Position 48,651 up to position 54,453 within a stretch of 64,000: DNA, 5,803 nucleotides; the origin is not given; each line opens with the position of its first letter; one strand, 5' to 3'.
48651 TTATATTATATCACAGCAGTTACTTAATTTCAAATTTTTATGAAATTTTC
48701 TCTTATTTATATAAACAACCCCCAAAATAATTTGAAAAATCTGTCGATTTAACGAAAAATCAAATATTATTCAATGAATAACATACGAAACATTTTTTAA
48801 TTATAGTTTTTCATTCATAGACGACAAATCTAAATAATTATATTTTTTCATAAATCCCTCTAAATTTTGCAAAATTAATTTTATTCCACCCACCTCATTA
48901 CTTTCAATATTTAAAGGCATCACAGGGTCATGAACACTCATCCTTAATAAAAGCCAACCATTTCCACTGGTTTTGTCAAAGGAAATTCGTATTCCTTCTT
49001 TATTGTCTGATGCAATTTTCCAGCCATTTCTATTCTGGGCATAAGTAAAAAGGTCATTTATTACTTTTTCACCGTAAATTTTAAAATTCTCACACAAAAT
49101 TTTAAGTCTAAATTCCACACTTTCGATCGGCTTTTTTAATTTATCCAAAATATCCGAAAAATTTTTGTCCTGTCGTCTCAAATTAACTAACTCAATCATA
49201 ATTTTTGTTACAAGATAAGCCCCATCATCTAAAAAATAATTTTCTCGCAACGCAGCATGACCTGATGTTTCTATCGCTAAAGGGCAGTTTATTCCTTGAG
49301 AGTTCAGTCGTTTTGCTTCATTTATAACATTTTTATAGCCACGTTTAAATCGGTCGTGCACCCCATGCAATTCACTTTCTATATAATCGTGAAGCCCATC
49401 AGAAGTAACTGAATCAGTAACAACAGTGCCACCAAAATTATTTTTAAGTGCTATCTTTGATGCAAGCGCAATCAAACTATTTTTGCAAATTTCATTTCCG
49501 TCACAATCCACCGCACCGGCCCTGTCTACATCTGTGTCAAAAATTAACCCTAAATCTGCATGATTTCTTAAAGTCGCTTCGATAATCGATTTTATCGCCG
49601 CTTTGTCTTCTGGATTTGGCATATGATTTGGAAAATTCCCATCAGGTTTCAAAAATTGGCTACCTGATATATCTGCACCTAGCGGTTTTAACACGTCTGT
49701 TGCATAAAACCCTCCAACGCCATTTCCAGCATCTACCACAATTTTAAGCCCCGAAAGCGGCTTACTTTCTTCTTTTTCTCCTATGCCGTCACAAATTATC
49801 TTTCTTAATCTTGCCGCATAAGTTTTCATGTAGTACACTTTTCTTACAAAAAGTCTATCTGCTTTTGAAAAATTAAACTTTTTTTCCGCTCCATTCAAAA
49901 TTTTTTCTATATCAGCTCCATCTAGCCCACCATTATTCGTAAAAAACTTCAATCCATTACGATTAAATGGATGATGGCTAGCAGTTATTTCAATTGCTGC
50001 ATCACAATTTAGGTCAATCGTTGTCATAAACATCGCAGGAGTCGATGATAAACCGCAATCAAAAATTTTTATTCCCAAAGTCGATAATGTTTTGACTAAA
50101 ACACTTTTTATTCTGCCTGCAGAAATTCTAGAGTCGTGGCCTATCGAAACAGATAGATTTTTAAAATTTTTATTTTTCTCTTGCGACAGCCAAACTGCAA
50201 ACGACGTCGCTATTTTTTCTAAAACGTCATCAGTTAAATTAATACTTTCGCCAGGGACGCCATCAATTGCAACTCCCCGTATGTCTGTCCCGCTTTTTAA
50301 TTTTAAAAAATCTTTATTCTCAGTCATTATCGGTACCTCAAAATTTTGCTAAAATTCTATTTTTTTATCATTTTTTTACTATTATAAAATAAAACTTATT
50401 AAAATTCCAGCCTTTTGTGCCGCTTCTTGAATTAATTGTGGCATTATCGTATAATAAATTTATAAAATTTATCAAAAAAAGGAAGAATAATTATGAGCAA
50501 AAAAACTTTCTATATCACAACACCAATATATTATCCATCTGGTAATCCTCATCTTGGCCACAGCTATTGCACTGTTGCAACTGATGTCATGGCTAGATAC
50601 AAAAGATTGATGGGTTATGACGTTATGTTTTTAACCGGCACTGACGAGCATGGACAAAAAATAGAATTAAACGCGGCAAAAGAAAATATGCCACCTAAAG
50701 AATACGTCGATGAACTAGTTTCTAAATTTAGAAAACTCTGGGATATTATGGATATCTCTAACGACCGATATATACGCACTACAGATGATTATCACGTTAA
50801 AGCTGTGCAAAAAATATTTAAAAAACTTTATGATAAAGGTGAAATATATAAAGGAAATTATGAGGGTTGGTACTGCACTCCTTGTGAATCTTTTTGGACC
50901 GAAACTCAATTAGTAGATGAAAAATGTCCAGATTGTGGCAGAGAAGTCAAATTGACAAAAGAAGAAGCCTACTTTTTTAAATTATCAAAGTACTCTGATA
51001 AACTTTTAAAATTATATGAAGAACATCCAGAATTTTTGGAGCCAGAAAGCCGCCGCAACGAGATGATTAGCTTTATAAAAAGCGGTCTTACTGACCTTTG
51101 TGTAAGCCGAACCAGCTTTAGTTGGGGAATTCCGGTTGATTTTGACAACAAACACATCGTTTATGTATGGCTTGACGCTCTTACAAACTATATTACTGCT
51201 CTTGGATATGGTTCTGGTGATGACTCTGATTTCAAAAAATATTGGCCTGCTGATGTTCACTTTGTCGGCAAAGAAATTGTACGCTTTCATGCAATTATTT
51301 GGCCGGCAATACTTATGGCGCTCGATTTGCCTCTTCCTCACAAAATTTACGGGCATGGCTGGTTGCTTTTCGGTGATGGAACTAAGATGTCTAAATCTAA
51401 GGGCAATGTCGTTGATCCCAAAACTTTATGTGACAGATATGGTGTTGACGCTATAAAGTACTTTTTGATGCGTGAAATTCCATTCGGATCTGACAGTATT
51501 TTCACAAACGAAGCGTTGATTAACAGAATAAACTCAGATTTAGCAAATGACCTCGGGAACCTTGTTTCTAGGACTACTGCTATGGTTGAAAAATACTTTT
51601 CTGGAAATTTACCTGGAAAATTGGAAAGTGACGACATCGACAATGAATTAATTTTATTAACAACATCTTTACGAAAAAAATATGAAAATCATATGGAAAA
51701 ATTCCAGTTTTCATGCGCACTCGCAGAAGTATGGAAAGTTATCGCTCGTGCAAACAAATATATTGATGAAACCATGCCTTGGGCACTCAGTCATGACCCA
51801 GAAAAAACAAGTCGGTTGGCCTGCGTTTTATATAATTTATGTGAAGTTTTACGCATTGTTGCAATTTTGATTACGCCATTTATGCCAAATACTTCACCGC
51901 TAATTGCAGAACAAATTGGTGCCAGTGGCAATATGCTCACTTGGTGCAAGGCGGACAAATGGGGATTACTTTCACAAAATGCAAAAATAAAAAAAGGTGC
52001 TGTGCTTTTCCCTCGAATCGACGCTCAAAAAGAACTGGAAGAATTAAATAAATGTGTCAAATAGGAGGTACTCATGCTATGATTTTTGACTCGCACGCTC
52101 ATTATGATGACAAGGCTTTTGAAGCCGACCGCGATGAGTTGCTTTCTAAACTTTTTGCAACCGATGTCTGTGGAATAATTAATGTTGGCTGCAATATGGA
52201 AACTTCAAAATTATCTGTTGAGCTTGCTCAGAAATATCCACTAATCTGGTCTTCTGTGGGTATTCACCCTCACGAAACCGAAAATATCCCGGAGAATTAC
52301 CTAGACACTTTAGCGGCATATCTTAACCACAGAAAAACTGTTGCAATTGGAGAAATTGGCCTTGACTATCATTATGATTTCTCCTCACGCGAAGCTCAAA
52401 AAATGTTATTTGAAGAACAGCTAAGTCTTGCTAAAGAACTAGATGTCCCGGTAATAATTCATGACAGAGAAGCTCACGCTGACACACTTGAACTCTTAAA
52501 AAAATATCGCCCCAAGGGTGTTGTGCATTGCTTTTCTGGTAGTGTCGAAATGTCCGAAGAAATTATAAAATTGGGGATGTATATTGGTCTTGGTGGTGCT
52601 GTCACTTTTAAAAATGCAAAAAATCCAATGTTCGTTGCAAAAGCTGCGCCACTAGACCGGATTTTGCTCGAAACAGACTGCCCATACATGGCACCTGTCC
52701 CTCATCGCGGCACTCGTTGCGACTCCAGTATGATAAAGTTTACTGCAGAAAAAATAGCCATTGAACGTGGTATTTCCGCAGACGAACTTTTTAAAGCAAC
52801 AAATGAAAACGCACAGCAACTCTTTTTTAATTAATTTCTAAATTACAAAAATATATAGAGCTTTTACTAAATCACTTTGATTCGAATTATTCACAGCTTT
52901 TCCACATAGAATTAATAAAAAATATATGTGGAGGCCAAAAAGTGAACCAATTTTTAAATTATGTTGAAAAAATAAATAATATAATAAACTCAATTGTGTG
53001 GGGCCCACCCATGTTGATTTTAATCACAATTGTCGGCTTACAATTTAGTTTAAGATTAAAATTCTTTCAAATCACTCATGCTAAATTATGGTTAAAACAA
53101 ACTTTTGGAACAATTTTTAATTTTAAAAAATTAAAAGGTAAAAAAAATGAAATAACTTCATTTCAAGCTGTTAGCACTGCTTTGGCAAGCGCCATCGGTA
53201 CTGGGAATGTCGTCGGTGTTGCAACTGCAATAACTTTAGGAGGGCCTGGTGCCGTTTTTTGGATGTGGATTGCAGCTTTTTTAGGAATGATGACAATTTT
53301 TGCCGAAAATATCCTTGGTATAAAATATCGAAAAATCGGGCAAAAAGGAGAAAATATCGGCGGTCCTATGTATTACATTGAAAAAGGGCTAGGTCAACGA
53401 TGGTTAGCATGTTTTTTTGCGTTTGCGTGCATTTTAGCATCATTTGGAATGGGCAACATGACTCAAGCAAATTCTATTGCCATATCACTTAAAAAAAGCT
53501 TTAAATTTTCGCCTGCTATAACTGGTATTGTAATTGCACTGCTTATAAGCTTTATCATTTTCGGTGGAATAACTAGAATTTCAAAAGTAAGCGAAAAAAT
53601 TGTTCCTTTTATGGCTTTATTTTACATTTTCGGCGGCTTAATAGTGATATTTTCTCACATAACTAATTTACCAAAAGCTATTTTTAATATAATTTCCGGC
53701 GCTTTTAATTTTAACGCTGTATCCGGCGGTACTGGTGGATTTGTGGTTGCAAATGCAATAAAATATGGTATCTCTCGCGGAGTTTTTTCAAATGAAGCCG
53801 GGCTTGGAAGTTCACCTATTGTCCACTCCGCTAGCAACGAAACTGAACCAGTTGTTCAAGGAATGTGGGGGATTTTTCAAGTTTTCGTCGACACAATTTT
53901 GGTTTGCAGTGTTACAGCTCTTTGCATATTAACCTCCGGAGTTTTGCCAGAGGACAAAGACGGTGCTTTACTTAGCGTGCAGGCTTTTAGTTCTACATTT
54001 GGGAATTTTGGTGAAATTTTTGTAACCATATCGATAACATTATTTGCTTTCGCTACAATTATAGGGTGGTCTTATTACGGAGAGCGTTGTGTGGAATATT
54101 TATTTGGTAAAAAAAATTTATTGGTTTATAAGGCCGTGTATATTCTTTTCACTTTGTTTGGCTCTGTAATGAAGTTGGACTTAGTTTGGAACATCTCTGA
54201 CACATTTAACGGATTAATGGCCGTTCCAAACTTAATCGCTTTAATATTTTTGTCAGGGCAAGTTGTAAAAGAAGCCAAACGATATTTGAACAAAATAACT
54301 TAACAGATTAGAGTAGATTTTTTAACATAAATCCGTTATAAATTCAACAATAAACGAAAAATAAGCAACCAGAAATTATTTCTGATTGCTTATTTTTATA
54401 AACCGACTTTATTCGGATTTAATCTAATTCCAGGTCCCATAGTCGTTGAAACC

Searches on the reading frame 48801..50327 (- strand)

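Call 68: search_protein_families(library=pfam, proteins=[window:48801-50327:-], max_evalue=0.00001)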
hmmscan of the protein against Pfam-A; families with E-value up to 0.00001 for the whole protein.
window:48801-50327:- (508 aa): 3 families
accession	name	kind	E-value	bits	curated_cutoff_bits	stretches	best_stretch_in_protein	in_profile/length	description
PF02879.22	PGM_PMM_II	-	1.7e-24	86.7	29.3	1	170-277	3-103/103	Phosphoglucomutase/phosphomannomutase, alpha/beta/alpha domain II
PF02878.22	PGM_PMM_I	-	2.4e-24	86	22.5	1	15-148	8-132/138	Phosphoglucomutase/phosphomannomutase, alpha/beta/alpha domain I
PF02880.22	PGM_PMM_III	-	5.5e-10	39.8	20.7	1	283-396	3-110/115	Phosphoglucomutase/phosphomannomutase, alpha/beta/alpha domain III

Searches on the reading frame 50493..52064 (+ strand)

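Call 68: search_protein_families(library=pfam, proteins=[window:50493-52064:+], max_evalue=0.00001)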
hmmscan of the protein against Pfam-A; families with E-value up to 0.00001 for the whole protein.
window:50493-52064:+ (523 aa): 5 families
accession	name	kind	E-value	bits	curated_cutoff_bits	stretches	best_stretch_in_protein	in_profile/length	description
PF09334.17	tRNA-synt_1g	-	1e-116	390.4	20.1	2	148-361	172-390/391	tRNA synthetases class I (M)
PF00133.28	tRNA-synt_1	-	8.1e-40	137.3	22.7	2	3-216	22-244/414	tRNA synthetases class I (I, L, M and V)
PF01406.26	tRNA-synt_1e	-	2.9e-14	53.6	27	1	17-123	21-126/301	tRNA synthetases class I (C) catalytic domain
PF19303.5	Anticodon_3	-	1.3e-10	41.8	23.5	1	383-513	11-139/152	Anticodon binding domain of methionyl tRNA ligase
PF08264.19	Anticodon_1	-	3.7e-09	37.1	25.1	1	389-478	7-96/148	Anticodon-binding domain of tRNA ligase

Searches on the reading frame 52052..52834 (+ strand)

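Call 68: search_protein_families(library=pfam, proteins=[window:52052-52834:+], max_evalue=0.00001)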
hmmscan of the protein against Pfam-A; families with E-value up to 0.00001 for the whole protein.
window:52052-52834:+ (260 aa): 1 family
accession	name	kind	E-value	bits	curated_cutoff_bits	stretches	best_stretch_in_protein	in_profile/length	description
PF01026.27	TatD_DNase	-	2e-83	280.1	27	1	12-258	1-252/253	TatD related DNase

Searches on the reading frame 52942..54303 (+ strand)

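Call 68: search_protein_families(library=pfam, proteins=[window:52942-54303:+], max_evalue=0.00001)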
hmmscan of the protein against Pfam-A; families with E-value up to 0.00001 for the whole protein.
window:52942-54303:+ (453 aa): 1 family
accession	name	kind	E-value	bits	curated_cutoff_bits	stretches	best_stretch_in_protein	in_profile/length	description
PF01235.23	Na_Ala_symp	-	3.8e-144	481.2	24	1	62-451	4-382/392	Sodium:alanine symporter family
